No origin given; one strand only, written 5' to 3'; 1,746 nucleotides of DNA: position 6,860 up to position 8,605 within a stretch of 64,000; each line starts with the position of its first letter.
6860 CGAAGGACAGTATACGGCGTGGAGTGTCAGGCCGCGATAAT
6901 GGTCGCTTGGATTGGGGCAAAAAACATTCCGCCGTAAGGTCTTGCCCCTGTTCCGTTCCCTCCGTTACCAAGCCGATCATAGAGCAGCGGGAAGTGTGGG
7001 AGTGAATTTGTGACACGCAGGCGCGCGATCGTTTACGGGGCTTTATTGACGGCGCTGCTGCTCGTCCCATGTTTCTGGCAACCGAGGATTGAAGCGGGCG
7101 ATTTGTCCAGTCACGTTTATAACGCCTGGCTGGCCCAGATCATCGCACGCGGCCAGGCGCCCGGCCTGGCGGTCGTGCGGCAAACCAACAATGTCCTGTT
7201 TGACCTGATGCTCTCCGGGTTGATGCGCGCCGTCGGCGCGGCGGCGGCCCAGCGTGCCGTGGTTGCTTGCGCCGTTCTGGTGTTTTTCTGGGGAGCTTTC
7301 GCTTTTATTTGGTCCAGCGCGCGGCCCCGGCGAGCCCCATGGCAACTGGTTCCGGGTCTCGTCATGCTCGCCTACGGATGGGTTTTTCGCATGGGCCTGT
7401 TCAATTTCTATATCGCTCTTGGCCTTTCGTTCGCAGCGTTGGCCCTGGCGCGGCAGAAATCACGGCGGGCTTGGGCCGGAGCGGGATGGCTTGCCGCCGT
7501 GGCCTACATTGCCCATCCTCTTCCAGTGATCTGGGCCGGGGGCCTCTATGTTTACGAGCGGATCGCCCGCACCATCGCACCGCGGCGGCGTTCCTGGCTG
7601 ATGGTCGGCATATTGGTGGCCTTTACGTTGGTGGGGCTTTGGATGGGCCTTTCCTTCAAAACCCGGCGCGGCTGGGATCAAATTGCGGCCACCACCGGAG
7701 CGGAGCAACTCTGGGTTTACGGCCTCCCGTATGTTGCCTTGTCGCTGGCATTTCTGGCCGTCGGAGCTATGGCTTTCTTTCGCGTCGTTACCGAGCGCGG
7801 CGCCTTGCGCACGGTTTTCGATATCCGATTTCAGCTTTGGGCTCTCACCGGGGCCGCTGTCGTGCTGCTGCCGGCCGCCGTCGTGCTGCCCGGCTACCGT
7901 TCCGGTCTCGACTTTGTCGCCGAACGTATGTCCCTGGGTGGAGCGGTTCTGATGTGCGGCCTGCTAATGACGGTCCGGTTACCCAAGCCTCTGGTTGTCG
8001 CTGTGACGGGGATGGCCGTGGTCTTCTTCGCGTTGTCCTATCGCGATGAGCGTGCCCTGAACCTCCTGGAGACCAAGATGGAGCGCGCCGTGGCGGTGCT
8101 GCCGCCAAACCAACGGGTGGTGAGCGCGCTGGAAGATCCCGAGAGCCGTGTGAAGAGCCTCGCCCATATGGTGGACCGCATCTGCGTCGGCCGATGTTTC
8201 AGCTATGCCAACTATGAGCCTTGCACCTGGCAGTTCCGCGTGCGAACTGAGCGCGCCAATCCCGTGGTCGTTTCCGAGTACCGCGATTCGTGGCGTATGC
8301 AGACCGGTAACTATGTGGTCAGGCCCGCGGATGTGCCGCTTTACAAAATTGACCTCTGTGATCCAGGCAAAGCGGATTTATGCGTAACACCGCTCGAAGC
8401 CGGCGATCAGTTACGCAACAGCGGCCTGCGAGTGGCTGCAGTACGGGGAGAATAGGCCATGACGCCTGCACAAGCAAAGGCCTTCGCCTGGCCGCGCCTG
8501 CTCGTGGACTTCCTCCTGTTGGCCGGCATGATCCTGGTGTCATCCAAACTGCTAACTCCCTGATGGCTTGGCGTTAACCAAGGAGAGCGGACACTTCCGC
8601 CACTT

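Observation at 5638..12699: Duplicated membrane locus: two PAP2-type transferase paralogs, two unassigned polytopic paralogs and a GT87-like gene, next to hopanoid genes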

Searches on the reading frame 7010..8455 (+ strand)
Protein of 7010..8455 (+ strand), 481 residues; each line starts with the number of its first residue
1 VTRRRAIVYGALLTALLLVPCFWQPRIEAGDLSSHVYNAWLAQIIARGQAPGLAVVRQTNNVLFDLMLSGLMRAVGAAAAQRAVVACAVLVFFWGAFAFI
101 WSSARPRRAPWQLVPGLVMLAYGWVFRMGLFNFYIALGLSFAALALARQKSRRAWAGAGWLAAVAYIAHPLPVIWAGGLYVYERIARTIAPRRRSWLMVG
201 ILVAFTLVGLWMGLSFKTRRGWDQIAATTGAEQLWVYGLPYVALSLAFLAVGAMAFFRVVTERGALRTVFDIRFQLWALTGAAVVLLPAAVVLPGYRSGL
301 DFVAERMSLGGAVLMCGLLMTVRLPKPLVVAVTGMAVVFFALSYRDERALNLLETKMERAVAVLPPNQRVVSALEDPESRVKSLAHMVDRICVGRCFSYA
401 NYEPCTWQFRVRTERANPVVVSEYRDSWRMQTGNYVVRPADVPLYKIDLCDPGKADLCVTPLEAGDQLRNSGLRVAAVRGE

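Call 10: search_protein_families(library=pfam, proteins=[window:7010-8455:+], max_evalue=1)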
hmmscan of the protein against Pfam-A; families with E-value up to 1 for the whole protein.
window:7010-8455:+ (481 aa): 0 families

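Call 13: search_protein_families(library=ncbifam, proteins=[window:7010-8455:+], max_evalue=0.01)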
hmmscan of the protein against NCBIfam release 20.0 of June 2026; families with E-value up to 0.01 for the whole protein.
window:7010-8455:+ (481 aa): 0 families

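Call 15: search_solved_structures(query=window:7010-8455:+, max_evalue=10)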
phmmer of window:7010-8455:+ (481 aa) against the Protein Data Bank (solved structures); distinct sequences matched with E-value up to 10: 2.
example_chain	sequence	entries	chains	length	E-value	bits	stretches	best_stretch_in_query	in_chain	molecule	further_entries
6e8o_A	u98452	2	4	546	0.98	11.2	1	206-289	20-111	2,3-dihydroxybenzoate-AMP ligase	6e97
5ahk_A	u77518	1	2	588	1.7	10.4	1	28-97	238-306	ACETOLACTATE SYNTHASE II, LARGE SUBUNIT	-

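Call 17: find_homologous_proteins(query=window:7010-8455:+)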
Query window:7010-8455:+ (481 aa): 1469 proteins with E <= 0.001 among 8000 candidates; the best 120 are listed.
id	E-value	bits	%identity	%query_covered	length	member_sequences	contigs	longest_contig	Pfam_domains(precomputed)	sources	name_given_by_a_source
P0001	0.0e+0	1066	100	100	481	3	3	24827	-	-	-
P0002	1.4e-227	774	71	99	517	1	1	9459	-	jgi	jgi:hypothetical protein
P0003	1.9e-224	764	71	97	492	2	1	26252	-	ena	-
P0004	1.4e-208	711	68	99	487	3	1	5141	-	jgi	jgi:hypothetical protein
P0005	2.1e-206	704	68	99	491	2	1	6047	-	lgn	-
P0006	7.5e-206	702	69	98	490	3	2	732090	-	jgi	-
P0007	3.3e-204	697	67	97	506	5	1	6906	-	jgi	jgi:hypothetical protein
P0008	1.8e-202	691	66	98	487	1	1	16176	-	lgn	-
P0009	3.0e-202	691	69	97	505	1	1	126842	-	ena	-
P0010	1.2e-200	685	65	100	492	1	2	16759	-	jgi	-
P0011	3.3e-200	684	66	99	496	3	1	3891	-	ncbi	-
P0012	4.5e-200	683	67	97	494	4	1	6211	-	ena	-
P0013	8.3e-200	683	66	98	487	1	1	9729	-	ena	-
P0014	2.1e-199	681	64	100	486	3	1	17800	-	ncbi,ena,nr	ncbi:MAG TPA: hypothetical protein VKR61_06220 [Bryobacteraceae bacterium]|nr:hypothetical protein [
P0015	9.8e-199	679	66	97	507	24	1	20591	-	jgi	-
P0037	1.5e-192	659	63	98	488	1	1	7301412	-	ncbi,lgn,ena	-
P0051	1.4e-186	639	62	96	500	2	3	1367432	-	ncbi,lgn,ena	-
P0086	1.8e-150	520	52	99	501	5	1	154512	-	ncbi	-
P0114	1.4e-135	471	49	98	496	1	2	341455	-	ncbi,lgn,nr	ncbi:MAG TPA: hypothetical protein VG675_07990 [Bryobacteraceae bacterium]|nr:hypothetical protein [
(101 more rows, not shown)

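Call 20: find_encoding_contigs(protein=P0037, flank=10000, max_places=2)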
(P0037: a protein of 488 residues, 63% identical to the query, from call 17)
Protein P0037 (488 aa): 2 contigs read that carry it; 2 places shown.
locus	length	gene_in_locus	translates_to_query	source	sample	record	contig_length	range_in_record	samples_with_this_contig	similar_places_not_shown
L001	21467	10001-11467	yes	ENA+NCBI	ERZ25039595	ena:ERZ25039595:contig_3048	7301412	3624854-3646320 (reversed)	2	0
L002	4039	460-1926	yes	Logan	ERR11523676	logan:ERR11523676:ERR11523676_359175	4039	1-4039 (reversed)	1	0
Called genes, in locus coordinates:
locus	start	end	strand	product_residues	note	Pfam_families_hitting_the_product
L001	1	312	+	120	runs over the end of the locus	PF16976:RcpC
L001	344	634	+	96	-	-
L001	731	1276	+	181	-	PF13629:T2SS-T3SS_pil_N, PF04972:BON (weak)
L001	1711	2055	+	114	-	PF00263:Secretin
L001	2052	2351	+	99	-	-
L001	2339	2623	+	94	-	-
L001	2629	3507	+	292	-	PF01656:CbiA, PF13614:AAA_31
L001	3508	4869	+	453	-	PF00437:T2SSE, PF27713:UCP018868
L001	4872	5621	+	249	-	PF00482:T2SSF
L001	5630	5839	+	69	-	-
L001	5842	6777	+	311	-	PF00482:T2SSF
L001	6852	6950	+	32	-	-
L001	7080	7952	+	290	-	PF13243:SQHop_cyclase_C (faint)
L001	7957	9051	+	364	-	PF09594:GT87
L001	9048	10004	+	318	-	PF04015:DUF362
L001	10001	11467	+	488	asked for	-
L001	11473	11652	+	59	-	-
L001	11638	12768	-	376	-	PF14378:PAP2_3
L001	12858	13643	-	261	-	PF13483:Lactamase_B_3, PF12706:Lactamase_B_2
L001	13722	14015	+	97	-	-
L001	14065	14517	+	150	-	-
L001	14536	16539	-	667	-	PF21783:YNCE (faint), PF10282:Lactonase (faint), PF25174:Beta-prop_THOC3 (faint), PF07676:PD40 (faint)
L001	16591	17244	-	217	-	-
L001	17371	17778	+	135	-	-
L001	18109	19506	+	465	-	-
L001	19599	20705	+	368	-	PF00561:Abhydrolase_1, PF12146:Hydrolase_4, PF12697:Abhydrolase_6, PF06821:Ser_hydrolase (weak)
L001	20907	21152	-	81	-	-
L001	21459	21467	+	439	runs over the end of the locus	-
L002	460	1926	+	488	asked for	-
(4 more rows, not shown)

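Call 21: find_encoding_contigs(protein=P0051, flank=8000, max_places=1)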
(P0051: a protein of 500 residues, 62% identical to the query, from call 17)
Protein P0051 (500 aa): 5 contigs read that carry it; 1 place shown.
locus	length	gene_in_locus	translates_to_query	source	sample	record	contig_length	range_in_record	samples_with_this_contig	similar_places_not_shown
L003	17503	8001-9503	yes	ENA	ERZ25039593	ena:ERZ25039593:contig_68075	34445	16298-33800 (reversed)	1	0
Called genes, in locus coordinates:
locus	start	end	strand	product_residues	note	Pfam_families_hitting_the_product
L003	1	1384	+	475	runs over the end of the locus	PF13629:T2SS-T3SS_pil_N, PF00263:Secretin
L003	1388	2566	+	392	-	PF13614:AAA_31, PF00142:Fer4_NifH (faint), PF01656:CbiA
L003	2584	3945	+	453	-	PF00437:T2SSE, PF27713:UCP018868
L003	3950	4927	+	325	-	PF00482:T2SSF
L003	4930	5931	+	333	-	PF00482:T2SSF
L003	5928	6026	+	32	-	-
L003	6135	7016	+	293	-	-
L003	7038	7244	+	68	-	-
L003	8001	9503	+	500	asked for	-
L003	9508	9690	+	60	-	-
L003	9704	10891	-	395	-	PF14378:PAP2_3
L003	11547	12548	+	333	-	PF03544:TonB_C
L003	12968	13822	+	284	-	PF14378:PAP2_3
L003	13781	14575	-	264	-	PF13483:Lactamase_B_3, PF12706:Lactamase_B_2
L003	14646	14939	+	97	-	-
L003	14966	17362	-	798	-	PF12704:MacB_PCD, PF02687:FtsX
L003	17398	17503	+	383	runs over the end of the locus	PF02684:LpxB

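Call 22: find_encoding_contigs(protein=P0114, flank=8000, max_places=1)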
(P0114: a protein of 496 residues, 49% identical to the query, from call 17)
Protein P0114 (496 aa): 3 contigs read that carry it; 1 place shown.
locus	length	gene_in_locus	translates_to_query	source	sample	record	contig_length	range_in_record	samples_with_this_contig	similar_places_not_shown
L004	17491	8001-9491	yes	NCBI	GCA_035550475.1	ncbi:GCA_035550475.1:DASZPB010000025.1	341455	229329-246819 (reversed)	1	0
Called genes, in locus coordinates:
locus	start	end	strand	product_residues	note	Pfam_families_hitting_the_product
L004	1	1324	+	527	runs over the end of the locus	PF13629:T2SS-T3SS_pil_N, PF00263:Secretin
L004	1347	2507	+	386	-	PF01656:CbiA, PF13614:AAA_31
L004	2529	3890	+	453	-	PF00437:T2SSE, PF27713:UCP018868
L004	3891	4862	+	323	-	PF00482:T2SSF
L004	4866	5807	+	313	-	PF00482:T2SSF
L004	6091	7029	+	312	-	PF13243:SQHop_cyclase_C (weak)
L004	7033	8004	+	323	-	PF04015:DUF362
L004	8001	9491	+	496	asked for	-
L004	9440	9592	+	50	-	-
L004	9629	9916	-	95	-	PF18902:DUF5658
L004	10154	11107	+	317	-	PF16697:Yop-YscD_cpl, PF00498:FHA, PF00211:Guanylate_cyc (weak)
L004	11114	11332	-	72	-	-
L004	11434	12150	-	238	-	PF00753:Lactamase_B, PF13483:Lactamase_B_3, PF12706:Lactamase_B_2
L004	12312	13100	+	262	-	PF03328:HpcH_HpaI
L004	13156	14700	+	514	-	PF12708:Pect-lyase_RHGA_epim, PF00295:Glyco_hydro_28, PF13229:Beta_helix (faint)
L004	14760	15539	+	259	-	PF02900:LigB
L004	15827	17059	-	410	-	PF07690:MFS_1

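Call 23: find_encoding_contigs(protein=P0086, flank=8000, max_places=1)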
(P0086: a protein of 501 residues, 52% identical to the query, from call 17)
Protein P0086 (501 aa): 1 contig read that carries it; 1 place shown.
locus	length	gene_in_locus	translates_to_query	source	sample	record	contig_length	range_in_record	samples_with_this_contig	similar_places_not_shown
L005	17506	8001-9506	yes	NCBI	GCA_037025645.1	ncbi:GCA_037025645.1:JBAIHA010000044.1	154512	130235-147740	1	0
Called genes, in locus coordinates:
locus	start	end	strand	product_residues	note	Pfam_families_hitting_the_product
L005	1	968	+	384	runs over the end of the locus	PF01656:CbiA, PF06564:CBP_BcsQ (weak), PF10609:ParA (weak), PF13614:AAA_31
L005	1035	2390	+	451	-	PF00437:T2SSE, PF27713:UCP018868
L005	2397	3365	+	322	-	PF00482:T2SSF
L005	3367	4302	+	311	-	PF00482:T2SSF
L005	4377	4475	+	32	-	-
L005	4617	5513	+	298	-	PF13243:SQHop_cyclase_C (faint), PF07678:TED_complement (faint)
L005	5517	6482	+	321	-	PF04015:DUF362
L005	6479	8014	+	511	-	-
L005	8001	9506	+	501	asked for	-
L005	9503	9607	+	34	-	-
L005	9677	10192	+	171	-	PF00355:Rieske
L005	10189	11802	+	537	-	PF00033:Cytochrome_B, PF13631:Cytochrom_B_N_2, PF00032:Cytochrom_B_C (weak), PF00034:Cytochrom_C (weak), PF13442:Cytochrome_CBB3, PF00034:Cytochrom_C, PF13442:Cytochrome_CBB3 (weak), PF02433:FixO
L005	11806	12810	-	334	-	PF23098:Beta-prop_NOL10_N (faint), PF24814:WD40_Prp19 (faint), PF13570:Beta-prop_ACSF4 (faint), PF23381:Beta-prop_IFT122_1st, PF25175:Beta-prop_WDR5 (faint), PF24817:WD40_WDHD1_1st (weak), PF25174:Beta-prop_THOC3, PF23414:Beta-prop_EML_2 (weak)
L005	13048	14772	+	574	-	PF01663:Phosphodiest (weak)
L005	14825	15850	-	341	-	-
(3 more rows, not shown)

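Call 24: predict_structure(alignment_id=A1)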
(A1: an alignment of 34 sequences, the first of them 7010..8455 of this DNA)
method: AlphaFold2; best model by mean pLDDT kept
length: 481 residues; sequences in the alignment: 34
mean_pLDDT: 87.2   pTM: 0.89
mean pLDDT of the five models: 87.2, 87.1, 84.7, 84.0, 83.6
residues with pLDDT >= 90: 263; 70-90: 180; 50-70: 28; < 50: 10
segments of 3 or more residues with pLDDT < 50: 477-481
pLDDT, mean of each block of 10 residues (from residue 1): 68 92 81 88 91 82 84 89 92 96 86 93 80 93 95 97 93 95 96 95 94 86 71 77 90 95 96 95 85 56 74 94 94 94 88 92 94 82 83 91 74 87 87 91 93 85 94 62 32
secondary structure, 60 per line:
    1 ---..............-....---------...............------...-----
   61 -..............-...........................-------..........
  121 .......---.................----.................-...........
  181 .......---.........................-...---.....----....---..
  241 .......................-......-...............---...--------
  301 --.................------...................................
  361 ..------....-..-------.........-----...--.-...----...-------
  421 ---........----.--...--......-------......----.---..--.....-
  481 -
elements in order: H4-17 H19-22 H32-46 E53-55 H62-75 H77-103 H111-127 H131-147 H152-168 H170-187 H191-215 E217-219 H223-227 H232-235 H239-263 H265-270 H272-286 E290-292 H303-319 H326-362 E369-372 H383-391 E397-399 E411-413 H424-431 E444-449 E457-462 H475-479

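Call 26: fold_search(model_id=the predicted structure, library=pdb)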
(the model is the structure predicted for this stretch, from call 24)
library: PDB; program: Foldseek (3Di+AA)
matches with E <= 10: 155; with E <= 0.001: 0
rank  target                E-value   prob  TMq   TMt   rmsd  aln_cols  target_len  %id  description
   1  5ezm                  3.0e-03  1.00  0.50  0.46  10.8       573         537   13  Crystal Structure of ArnT from Cupriavidus metallidurans in the apo state (released 2016-02-17)
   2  6wbx                  3.3e-02  0.96  0.39  0.17  14.3       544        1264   12  Single-Particle Cryo-EM Structure of Arabinofuranosyltransferase AftD from Mycobacteria, Mutant R1389S Class 1 (released 2020-05-13)
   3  9okf                  1.4e-01  0.10  0.11  0.11  23.1       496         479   11  Cryo-EM structure of human SV2A in the apo state (released 2025-12-10)
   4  8wre_A                2.8e-01  0.08  0.11  0.12  21.3       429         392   12  Human VMAT2 in complex with dopamine (released 2024-09-25)
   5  6rw3_A                4.2e-01  0.07  0.10  0.11  22.8       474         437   11  The molecular basis for sugar import in malaria parasites. (released 2020-01-29)
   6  8uey_1H               7.5e-01  0.08  0.13  0.18  19.5       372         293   11  In-situ complex I, Deactive class07 (released 2024-06-19)
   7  9okh                  9.3e-01  0.03  0.09  0.09  23.3       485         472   12  Cryo-EM structure of human SV2A in complex with UCBJ (released 2025-12-10)
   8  8pnl_A                1.0e+00  0.06  0.14  0.14  25.4       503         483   14  Outward-open conformation of a Major Facilitator Superfamily (MFS) transporter MHAS2168, a homologue of Rv1410 from M. (released 2023-10-18)
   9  8pnl_C                1.0e+00  0.06  0.15  0.15  24.5       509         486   13  Outward-open conformation of a Major Facilitator Superfamily (MFS) transporter MHAS2168, a homologue of Rv1410 from M. (released 2023-10-18)
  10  28vj_B                1.1e+00  0.04  0.09  0.12  22.4       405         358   10  NorA bound to miniprotein I-23 (released 2026-04-08)
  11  4z8n_B                1.2e+00  0.06  0.09  0.14  22.7       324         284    7  Crystal structure of the erythrocyte-binding domain from Plasmodium vivax reticulocyte-binding protein 2a (PvRBP2a) (released 2015-12-16)
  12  9bwt_A                1.3e+00  0.05  0.15  0.10  23.2       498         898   10  human sodium chloride cotransporter NCC S344E in the phosphorylation state and in complex with hydrochlorothiazide (released 2024-09-04)
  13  9lj5_A                1.7e+00  0.06  0.13  0.16  21.0       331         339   15  Human KCNQ5-CaM-PIP2-HN37 complex in an open conformation. (released 2025-04-16)
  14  7p7l_H                1.7e+00  0.06  0.13  0.17  20.9       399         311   12  Complex I from E. coli, DDM/LMNG-purified, with NADH and FMN, Open state (released 2022-09-21)
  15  4ybq_B                1.8e+00  0.04  0.12  0.12  23.4       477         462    8  Rat GLUT5 with Fv in the outward-open form (released 2015-10-07)
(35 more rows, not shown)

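Call 28: search_solved_structures(query=A1, max_evalue=10, show_alignments=2)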
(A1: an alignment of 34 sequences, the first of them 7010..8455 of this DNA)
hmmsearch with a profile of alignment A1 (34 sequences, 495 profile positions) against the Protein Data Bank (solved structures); distinct sequences matched with E-value up to 10: 0.

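Call 29: search_protein_families(library=pfam, alignment_id=A1, max_evalue=1)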
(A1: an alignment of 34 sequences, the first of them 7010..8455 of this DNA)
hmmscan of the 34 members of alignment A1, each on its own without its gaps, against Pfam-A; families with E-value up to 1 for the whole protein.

A. member 1, window:7010-8455:+ (481 aa): 0 families

B. families by the number of members that match (of 34 scanned): 13 families
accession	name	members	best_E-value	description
PF10680.14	RRN9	10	0.096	RNA polymerase I specific transcription initiation factor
PF10948.13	DUF2635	6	0.034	Protein of unknown function (DUF2635)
PF06734.18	UL97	4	0.0019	UL97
PF13106.11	DUF3961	2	0.066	Domain of unknown function (DUF3961)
PF13567.11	DUF4131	1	0.031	Domain of unknown function (DUF4131)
PF10003.15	DUF2244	1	0.035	Integral membrane protein (DUF2244)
PF11120.13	CBP_BcsF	1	0.072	Cellulose biosynthesis protein BcsF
PF18514.6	MDY2_C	1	0.083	Ubiquitin-like protein MDY2, C-terminal domain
PF14897.12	EpsG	1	0.16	EpsG family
PF03189.18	Otopetrin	1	0.18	Otopetrin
PF06072.16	Herpes_US9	1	0.27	Alphaherpesvirus tegument protein US9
PF13040.11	Fur_reg_FbpB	1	0.28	Fur-regulated basic protein B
PF10099.14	RskA_C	1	0.48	Anti-sigma-K factor rskA, C-terminal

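Call 30: find_related_loci(query=A1, collection=genome_contigs, flank=10000)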
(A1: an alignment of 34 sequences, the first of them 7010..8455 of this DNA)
Query A1 (481 aa) in genome_contigs; peptide patterns used: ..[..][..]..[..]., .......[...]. (x = any residue, [..] = any of these).
257 stretches matched a pattern; 218 encode a relative of the query (tblastn E <= 1e-3); the best 80 are kept; 80 distinct loci.
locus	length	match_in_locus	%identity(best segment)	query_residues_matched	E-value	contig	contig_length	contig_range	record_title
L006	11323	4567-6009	64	2-480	0e+0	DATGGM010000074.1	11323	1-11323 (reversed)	MAG TPA_asm: Bryobacteraceae bacterium isolate SMAG_U9754 k141_579465, whole genome shotgun sequence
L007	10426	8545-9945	66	16-480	0e+0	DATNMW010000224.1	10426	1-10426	MAG TPA_asm: Bryobacteraceae bacterium isolate SMAG_U11489 k141_118379, whole genome shotgun sequence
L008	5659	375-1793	64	10-480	0e+0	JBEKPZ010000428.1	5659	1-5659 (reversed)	MAG: Bryobacteraceae bacterium isolate SPRUCE 476 SPRUCE_476_428, whole genome shotgun sequence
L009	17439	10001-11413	64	12-480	0e+0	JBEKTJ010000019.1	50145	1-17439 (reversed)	MAG: Bryobacteraceae bacterium isolate SPRUCE 555 SPRUCE_555_19, whole genome shotgun sequence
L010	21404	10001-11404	62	13-480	0e+0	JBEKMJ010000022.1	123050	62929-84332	MAG: Bryobacteraceae bacterium isolate SPRUCE 391 SPRUCE_391_22, whole genome shotgun sequence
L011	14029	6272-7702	62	5-480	0e+0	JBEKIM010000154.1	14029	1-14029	MAG: Bryobacteraceae bacterium isolate SPRUCE 2 SPRUCE_2_154, whole genome shotgun sequence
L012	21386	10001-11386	63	20-480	0e+0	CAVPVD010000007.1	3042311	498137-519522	MAG: Bryobacterales bacterium isolate MFD00082.bin.2.118 genome assembly, contig: contig_2002, whole genome shotgun sequ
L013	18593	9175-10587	65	12-480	0e+0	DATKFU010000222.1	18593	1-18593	MAG TPA_asm: Bryobacteraceae bacterium isolate SMAG_U14533 k141_204691, whole genome shotgun sequence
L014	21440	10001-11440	61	4-481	0e+0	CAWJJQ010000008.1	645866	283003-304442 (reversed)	MAG: Bryobacterales bacterium isolate MFD05705.bin.1.75 genome assembly, contig: contig_43701, whole genome shotgun sequ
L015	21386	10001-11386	62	20-480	0e+0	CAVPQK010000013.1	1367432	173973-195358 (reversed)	MAG: Bryobacterales bacterium isolate MFD00082.bin.1.148 genome assembly, contig: contig_2739, whole genome shotgun sequ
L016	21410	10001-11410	63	12-480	1e-179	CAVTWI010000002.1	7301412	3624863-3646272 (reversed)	MAG: Bryobacterales bacterium isolate MFD09671.bin.2.104 genome assembly, contig: contig_3048, whole genome shotgun sequ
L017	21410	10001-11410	62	13-480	1e-179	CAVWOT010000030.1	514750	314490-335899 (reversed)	MAG: Bryobacterales bacterium isolate MFD09567.bin.2.8 genome assembly, contig: contig_38238, whole genome shotgun seque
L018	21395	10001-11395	61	20-480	3e-174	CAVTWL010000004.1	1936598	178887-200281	MAG: Bryobacterales bacterium isolate MFD09671.bin.2.103 genome assembly, contig: contig_4012, whole genome shotgun sequ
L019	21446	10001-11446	61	2-481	5e-171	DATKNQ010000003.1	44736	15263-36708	MAG TPA_asm: Bryobacteraceae bacterium isolate SMAG_U14741 k141_2695878, whole genome shotgun sequence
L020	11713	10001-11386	57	16-475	2e-151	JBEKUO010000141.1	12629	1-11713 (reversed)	MAG: Bryobacteraceae bacterium isolate SPRUCE 583 SPRUCE_583_141, whole genome shotgun sequence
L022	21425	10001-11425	53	4-475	9e-137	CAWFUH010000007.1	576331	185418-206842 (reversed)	MAG: Bryobacterales bacterium isolate MFD00731.bin.1.153 genome assembly, contig: contig_37373, whole genome shotgun seq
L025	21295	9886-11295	69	4-474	0e+0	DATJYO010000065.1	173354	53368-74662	MAG TPA_asm: Bryobacteraceae bacterium isolate SMAG_U15154 k141_3376535, whole genome shotgun sequence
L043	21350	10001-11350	49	12-465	3e-125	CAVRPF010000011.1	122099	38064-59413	MAG: Bryobacterales bacterium isolate MFD09603.bin.2.110 genome assembly, contig: contig_39250, whole genome shotgun seq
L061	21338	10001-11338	47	19-467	3e-118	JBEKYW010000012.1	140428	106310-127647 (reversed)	MAG: Bryobacteraceae bacterium isolate SPRUCE 684 SPRUCE_684_12, whole genome shotgun sequence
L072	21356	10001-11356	45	12-467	2e-113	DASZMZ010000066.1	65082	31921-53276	MAG TPA_asm: Candidatus Sulfopaludibacter sp. isolate SMAG_U5904 k141_1136254, whole genome shotgun sequence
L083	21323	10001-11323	45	17-467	9e-111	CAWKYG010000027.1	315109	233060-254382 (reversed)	MAG: uncultured Solibacteraceae bacterium isolate MFD02248.bin.2.116 genome assembly, contig: contig_33317, whole genome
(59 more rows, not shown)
